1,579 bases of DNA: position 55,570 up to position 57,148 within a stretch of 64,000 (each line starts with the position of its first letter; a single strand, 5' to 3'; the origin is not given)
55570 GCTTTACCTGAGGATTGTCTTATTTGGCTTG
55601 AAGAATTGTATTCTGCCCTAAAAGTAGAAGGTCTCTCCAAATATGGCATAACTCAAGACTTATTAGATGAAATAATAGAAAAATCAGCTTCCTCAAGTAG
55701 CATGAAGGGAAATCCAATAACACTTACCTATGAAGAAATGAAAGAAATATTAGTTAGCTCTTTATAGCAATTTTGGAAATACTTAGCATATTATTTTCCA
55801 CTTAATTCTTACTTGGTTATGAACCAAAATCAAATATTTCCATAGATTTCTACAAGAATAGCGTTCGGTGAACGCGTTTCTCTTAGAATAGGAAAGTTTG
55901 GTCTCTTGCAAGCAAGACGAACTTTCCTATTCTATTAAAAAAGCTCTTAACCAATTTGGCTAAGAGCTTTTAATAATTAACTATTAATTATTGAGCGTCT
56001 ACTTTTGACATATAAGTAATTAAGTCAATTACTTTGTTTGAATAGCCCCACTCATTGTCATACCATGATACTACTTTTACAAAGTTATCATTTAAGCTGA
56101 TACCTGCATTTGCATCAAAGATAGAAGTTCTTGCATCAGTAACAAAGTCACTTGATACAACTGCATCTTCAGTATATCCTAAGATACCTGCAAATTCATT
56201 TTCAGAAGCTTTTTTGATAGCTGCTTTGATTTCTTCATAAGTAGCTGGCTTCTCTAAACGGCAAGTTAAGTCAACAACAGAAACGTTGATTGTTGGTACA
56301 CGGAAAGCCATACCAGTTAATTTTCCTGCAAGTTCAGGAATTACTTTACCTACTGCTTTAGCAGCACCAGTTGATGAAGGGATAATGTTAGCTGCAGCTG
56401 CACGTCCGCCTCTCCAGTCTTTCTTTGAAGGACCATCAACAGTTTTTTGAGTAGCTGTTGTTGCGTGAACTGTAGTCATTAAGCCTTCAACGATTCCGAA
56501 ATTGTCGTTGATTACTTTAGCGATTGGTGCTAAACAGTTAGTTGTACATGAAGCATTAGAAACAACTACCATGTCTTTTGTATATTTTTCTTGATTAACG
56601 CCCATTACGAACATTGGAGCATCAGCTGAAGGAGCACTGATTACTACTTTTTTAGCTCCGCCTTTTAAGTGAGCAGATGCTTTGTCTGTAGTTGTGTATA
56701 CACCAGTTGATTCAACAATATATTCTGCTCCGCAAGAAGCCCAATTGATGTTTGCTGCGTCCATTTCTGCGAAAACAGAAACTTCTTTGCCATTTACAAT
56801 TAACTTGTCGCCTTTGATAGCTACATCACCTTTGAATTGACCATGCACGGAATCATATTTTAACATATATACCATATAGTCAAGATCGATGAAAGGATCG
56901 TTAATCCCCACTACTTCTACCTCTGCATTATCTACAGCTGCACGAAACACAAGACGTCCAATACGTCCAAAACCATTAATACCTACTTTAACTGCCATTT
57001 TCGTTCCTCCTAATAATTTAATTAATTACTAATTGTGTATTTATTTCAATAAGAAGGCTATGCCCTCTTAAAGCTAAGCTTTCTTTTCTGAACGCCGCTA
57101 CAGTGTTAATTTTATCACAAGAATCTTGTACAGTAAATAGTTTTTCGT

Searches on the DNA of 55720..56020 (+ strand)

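Call 7: search_rna_families(source=window, start=55720, end=56020, threshold=evalue, max_evalue=10, show_alignments=3)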
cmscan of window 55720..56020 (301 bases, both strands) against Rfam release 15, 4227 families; matches with E-value up to 10: 19.
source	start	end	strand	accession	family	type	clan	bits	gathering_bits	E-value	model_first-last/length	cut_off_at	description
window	55885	56001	-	RF04342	Plastid-psbA-1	Cis-reg;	CL00153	34.7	54.3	0.0054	1-114/114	no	Plastid-psbA-1 3UTR RNA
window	55934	55985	-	RF02386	sau-19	Gene; sRNA;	-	32.7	80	0.00015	1-75/75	no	Staphylococcus sRNA sau-19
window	55885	55933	-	RF03940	MIR9563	Gene; miRNA;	-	22.9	90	0.037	1-127/127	no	MIR9563 microRNA precursor family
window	55927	55988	-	RF02362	Yfr10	Gene; sRNA;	-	22.4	43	0.36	1-78/78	no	Cyanobacterial functional RNA 10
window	55885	55933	+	RF03940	MIR9563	Gene; miRNA;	-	21.6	90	0.079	1-127/127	no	MIR9563 microRNA precursor family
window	55928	56020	-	RF00557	L10_leader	Cis-reg; leader;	-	21.4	44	0.16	65-138/138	5'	Ribosomal protein L10 leader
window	55932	56000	-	RF02371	PyrG_leader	Cis-reg; leader;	-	21.3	65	1.3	1-78/78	no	PyrG leader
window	55931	56020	-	RF04312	trpB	Cis-reg;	-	21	59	1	10-107/107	5'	trpB ncRNA motif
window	55855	55989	+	RF02841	Ref70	Gene; sRNA;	-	20.9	115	0.2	1-122/122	no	Enterococcus sRNA 70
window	55878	55941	+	RF04097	MIR2630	Gene; miRNA;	-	19.8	144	0.079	1-229/229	no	MIR2630 microRNA precursor family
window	55934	56020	-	RF00515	PyrR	Cis-reg;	-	19.6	54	1.6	2-115/115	5'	PyrR binding site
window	55933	55975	-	RF03306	mir-3923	Gene; miRNA;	-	18.8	94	0.52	1-83/83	no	mir-3923 microRNA precursor family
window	55940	56020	-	RF01822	RsaJ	Gene; sRNA;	-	16.8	100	0.064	201-287/287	5'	RNA Staph. aureus A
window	55725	55818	+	RF01179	snoU83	Gene; snRNA; snoRNA; CD-box;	-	14.7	50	9.8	1-84/84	no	Small nucleolar RNA U83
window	55857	55965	-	RF01199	snR58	Gene; snRNA; snoRNA; CD-box;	CL00077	14.5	70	8.2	1-97/97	no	Small nucleolar RNA snR58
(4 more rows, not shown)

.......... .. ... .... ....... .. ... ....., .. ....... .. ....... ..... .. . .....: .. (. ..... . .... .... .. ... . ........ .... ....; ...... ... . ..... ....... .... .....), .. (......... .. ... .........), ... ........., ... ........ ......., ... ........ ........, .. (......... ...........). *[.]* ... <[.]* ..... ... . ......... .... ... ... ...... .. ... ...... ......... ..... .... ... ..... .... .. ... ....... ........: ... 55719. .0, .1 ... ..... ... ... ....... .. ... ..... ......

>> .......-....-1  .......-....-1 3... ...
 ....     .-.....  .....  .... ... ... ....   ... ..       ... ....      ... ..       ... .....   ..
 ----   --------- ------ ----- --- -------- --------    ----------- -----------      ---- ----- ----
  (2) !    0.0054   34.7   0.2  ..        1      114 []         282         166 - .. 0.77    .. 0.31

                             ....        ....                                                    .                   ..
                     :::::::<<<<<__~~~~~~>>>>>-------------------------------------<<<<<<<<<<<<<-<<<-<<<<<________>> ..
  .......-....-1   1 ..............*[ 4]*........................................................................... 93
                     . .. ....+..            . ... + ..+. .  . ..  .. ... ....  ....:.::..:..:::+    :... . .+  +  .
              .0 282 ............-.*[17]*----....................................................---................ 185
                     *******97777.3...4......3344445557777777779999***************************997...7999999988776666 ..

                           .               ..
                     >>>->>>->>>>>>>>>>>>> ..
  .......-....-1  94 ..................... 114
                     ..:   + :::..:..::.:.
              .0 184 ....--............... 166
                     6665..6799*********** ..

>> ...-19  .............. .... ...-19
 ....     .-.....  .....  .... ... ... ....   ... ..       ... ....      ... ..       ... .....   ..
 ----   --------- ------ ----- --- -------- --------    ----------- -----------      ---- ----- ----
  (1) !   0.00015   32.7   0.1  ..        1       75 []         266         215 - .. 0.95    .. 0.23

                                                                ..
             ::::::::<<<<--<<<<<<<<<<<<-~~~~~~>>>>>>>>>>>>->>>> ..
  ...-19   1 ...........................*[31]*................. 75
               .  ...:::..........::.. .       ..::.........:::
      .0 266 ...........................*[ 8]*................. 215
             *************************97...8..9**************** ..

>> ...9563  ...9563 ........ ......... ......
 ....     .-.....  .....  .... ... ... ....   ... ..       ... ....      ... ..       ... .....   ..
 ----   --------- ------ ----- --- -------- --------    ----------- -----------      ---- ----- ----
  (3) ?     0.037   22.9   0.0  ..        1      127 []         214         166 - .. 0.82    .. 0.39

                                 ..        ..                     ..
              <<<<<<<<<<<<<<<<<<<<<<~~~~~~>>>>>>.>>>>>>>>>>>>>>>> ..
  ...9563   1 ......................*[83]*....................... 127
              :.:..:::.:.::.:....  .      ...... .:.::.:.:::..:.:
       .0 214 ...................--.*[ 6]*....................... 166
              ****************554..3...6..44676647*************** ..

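Call 24: search_dna_similar(query=window:55845-55945:+, collection=plasmids, mode=distant, max_evalue=1)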
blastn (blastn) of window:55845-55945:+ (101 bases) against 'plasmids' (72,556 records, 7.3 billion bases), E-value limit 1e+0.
No match.

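Call 25: search_dna_similar(query=window:55845-55945:+, collection=phages, mode=distant, max_evalue=1)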
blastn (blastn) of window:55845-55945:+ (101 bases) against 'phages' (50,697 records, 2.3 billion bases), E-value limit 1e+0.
Records with a match: 1; places in all: 1; records where one place covers at least 80% of the query: 0.
Best place of each record, by identity: 80-90% 1.
By first word of the organism name: Bacteriophage 1.
By host as written in the record: - 1.
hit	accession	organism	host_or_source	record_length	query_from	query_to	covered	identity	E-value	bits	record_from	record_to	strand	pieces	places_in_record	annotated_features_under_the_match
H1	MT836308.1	Bacteriophage sp.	human fecal samples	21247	70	101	32%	87.5%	9e-1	37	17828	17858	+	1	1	record has no annotation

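Call 59: build_rna_model(alignment_id=A8, structure=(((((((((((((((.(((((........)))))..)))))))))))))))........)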
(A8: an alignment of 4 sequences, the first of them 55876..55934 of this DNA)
Model R1 built from alignment A8 (4 sequences, 59 columns); structure: as given.
model positions 59; base pairs 20; branch points 0; effective number of sequences 2.75; information 0.946 bits per position. Calibrated on 0.2 Mb of random sequence (short: E-values are rough).
structure used (alignment columns):
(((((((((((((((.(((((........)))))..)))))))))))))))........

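Call 60: search_with_rna_model(model_id=R1, source=window, filters=off, max_evalue=10)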
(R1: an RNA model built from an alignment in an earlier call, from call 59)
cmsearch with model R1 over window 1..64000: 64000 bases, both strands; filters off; matches with E-value up to 10: 28.
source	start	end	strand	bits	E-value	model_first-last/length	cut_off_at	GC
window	55876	55934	-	87.4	9.3e-20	1-59/59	no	0.37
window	20006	20064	-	86.6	1.5e-19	1-59/59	no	0.32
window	5716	5774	-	73.2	4.1e-16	1-59/59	no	0.29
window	20014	20072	+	43.6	1.8e-08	1-59/59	no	0.29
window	55884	55942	+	43.1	2.5e-08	1-59/59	no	0.32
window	5724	5782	+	21.2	0.011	1-59/59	no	0.27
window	1453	1486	+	14.7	0.52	1-59/59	no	0.18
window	49057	49098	-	13.7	0.9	1-59/59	no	0.38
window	44242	44286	+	13.2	1.2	1-59/59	no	0.42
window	42133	42160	-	12.6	1.8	1-59/59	no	0.25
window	27246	27294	-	12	2.6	1-59/59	no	0.29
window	63658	63675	-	11.9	2.7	1-59/59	no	0.28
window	44238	44280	-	11.8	2.8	1-59/59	no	0.37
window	44092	44119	-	11.8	2.8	1-59/59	no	0.11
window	40473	40516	-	11.7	3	1-59/59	no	0.27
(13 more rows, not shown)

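Call 61: search_with_rna_model(model_id=R1, sources=[L019, L020, L021, L022, L029, L033, L034, L035, L036, L037, L038, L039, L040], filters=default, max_evalue=1)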
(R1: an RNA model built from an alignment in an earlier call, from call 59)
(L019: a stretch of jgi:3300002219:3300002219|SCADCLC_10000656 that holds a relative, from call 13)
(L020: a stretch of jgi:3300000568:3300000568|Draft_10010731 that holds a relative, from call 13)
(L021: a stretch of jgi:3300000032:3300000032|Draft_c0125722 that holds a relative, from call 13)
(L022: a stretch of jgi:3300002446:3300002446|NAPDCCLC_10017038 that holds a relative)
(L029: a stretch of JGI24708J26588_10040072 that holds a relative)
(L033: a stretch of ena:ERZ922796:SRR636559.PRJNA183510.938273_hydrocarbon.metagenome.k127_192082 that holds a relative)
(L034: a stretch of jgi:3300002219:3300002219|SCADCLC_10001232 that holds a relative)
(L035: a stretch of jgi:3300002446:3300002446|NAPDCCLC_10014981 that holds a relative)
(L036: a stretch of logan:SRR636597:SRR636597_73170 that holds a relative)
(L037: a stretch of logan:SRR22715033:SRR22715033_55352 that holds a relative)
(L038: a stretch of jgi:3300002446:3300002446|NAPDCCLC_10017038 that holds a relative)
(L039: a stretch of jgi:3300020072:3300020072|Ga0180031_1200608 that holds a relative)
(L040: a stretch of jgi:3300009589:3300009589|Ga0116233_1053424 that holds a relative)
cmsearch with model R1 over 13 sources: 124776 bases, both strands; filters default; matches with E-value up to 1: 16.
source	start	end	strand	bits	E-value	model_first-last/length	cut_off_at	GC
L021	2840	2898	+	87.4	1.8e-19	1-59/59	no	0.37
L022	4895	4953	+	86.6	2.9e-19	1-59/59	no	0.32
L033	10480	10538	+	85.9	4.5e-19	1-59/59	no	0.37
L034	10480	10538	+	85.9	4.5e-19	1-59/59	no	0.37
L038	6408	6466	+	73.2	8.1e-16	1-59/59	no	0.29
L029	937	994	-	61.7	7.6e-13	1-59/59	no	0.34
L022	4887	4945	-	43.6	3.5e-08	1-59/59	no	0.29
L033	10472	10530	-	43.4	4e-08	1-59/59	no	0.32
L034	10472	10530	-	43.4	4e-08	1-59/59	no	0.32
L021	2832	2890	-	43.1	4.8e-08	1-59/59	no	0.32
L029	945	1002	+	36.5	2.3e-06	1-59/59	no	0.31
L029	1292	1350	+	25.6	0.0015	1-59/59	no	0.41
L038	6400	6458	-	21.2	0.021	1-59/59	no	0.27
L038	15836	15852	+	17.5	0.18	1-17/59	3'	0.35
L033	8062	8091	-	14.9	0.89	1-59/59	no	0.4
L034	8062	8091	-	14.9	0.89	1-59/59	no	0.4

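Call 75: search_with_rna_model(model_id=R1, sources=[L041, L042, L043, L044, L045, L046, L048], filters=default, max_evalue=1)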
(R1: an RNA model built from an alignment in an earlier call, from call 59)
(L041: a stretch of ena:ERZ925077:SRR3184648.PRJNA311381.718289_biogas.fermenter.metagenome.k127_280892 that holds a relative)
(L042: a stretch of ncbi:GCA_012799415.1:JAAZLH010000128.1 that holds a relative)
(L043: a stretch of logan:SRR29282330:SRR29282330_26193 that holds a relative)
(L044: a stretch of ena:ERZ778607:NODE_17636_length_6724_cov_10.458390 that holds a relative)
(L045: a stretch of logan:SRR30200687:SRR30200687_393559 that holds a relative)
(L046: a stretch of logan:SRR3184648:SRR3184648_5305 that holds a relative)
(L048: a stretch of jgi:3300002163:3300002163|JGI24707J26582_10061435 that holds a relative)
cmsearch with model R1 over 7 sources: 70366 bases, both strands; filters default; matches with E-value up to 1: 24.
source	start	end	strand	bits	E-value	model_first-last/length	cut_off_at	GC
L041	9472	9529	-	61.7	4.3e-13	1-59/59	no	0.34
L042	9472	9529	-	61.7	4.3e-13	1-59/59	no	0.34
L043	9472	9529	-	61.7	4.3e-13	1-59/59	no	0.34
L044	5971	6028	-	61.7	4.3e-13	1-59/59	no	0.34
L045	3543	3600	-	61.7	4.3e-13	1-59/59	no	0.34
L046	417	474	-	61.7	4.3e-13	1-59/59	no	0.34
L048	115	172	-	61.7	4.3e-13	1-59/59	no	0.34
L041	9480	9537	+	36.5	1.3e-06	1-59/59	no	0.31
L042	9480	9537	+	36.5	1.3e-06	1-59/59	no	0.31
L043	9480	9537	+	36.5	1.3e-06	1-59/59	no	0.31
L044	5979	6036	+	36.5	1.3e-06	1-59/59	no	0.31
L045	3551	3608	+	36.5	1.3e-06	1-59/59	no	0.31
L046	425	482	+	36.5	1.3e-06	1-59/59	no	0.31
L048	123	180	+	36.5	1.3e-06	1-59/59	no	0.31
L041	9827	9885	+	25.6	0.00084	1-59/59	no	0.41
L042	9827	9885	+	25.6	0.00084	1-59/59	no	0.41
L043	9827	9885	+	25.6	0.00084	1-59/59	no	0.41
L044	6326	6384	+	25.6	0.00084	1-59/59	no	0.41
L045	3898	3956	+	25.6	0.00084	1-59/59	no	0.41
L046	772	830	+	25.6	0.00084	1-59/59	no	0.41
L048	470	528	+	25.6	0.00084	1-59/59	no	0.41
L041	1542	1576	+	13.7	0.99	9-43/59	no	0.34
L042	1542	1576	+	13.7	0.99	9-43/59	no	0.34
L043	1542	1576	+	13.7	0.99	9-43/59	no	0.34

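Call 79: search_with_rna_model(model_id=R1, sources=[window, L030, L029], filters=default, max_evalue=1e-10, make_alignment=true)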
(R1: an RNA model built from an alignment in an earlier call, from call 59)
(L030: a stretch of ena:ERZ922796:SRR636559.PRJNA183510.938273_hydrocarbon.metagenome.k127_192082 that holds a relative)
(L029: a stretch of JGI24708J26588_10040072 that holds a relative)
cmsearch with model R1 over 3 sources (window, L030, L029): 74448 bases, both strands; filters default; matches with E-value up to 1e-10: 5.
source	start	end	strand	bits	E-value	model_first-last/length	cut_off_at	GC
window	55876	55934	-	87.4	1.1e-19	1-59/59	no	0.37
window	20006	20064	-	86.6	1.7e-19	1-59/59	no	0.32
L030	4480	4538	+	85.9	2.7e-19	1-59/59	no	0.37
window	5716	5774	-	73.2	4.8e-16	1-59/59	no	0.29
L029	937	994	-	61.7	4.6e-13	1-59/59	no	0.34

Alignment A11: 5 matches aligned to the model, 59 columns, each read 5' to 3' on its own strand. Consensus structure (alignment columns), stored with it:
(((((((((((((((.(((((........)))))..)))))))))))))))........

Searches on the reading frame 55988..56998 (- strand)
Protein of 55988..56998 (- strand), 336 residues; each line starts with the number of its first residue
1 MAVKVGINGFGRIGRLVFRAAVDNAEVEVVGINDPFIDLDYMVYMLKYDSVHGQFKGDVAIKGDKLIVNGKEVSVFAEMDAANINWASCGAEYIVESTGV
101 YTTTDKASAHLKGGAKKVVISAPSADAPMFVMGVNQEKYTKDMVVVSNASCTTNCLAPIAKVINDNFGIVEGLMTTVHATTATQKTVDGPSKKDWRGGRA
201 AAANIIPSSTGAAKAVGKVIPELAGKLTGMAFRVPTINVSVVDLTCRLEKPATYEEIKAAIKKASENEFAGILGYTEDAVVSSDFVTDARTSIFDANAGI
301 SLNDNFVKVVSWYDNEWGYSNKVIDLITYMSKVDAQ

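Call 13: find_encoding_contigs(protein=window:55988-56998:-, flank=3000, max_places=10)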
Protein window:55988-56998:- (336 aa): 7 contigs read that carry it; 3 places shown.
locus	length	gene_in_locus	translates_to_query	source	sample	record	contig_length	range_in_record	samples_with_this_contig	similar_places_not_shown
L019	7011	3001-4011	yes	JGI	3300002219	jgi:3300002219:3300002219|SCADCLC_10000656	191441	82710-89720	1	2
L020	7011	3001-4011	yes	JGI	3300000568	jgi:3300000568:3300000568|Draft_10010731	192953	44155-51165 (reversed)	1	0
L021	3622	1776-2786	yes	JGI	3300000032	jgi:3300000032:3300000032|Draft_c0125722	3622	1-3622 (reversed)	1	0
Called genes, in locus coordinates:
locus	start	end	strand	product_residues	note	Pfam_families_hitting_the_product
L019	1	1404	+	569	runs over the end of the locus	PF07885:Ion_trans_2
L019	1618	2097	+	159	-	PF13690:CheX, PF04509:CheC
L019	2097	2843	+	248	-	PF01209:Ubie_methyltran, PF02353:CMAS (weak), PF05175:MTS (weak), PF13489:Methyltransf_23, PF13847:Methyltransf_31, PF08241:Methyltransf_11, PF08242:Methyltransf_12, PF13649:Methyltransf_25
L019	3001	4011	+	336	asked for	PF00044:Gp_dh_N, PF02800:Gp_dh_C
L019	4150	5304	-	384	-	PF00465:Fe-ADH, PF13685:Fe-ADH_2 (faint), PF25137:ADH_Fe_C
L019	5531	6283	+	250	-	PF03372:Exo_endo_phos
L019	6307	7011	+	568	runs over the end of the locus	PF00672:HAMP, PF00015:MCPsignal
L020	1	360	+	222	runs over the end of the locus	-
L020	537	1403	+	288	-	PF07885:Ion_trans_2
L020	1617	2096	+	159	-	-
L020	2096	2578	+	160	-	-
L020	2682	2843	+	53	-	-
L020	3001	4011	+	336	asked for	PF00044:Gp_dh_N, PF02800:Gp_dh_C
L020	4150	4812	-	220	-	PF25137:ADH_Fe_C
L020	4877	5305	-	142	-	PF00465:Fe-ADH, PF13685:Fe-ADH_2 (weak)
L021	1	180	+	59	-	?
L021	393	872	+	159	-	PF13690:CheX, PF04509:CheC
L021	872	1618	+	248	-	PF01209:Ubie_methyltran, PF02353:CMAS (weak), PF13489:Methyltransf_23, PF05175:MTS (weak), PF13847:Methyltransf_31, PF08241:Methyltransf_11, PF08242:Methyltransf_12, PF13649:Methyltransf_25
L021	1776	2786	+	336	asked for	PF00044:Gp_dh_N, PF02800:Gp_dh_C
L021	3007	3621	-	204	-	PF25137:ADH_Fe_C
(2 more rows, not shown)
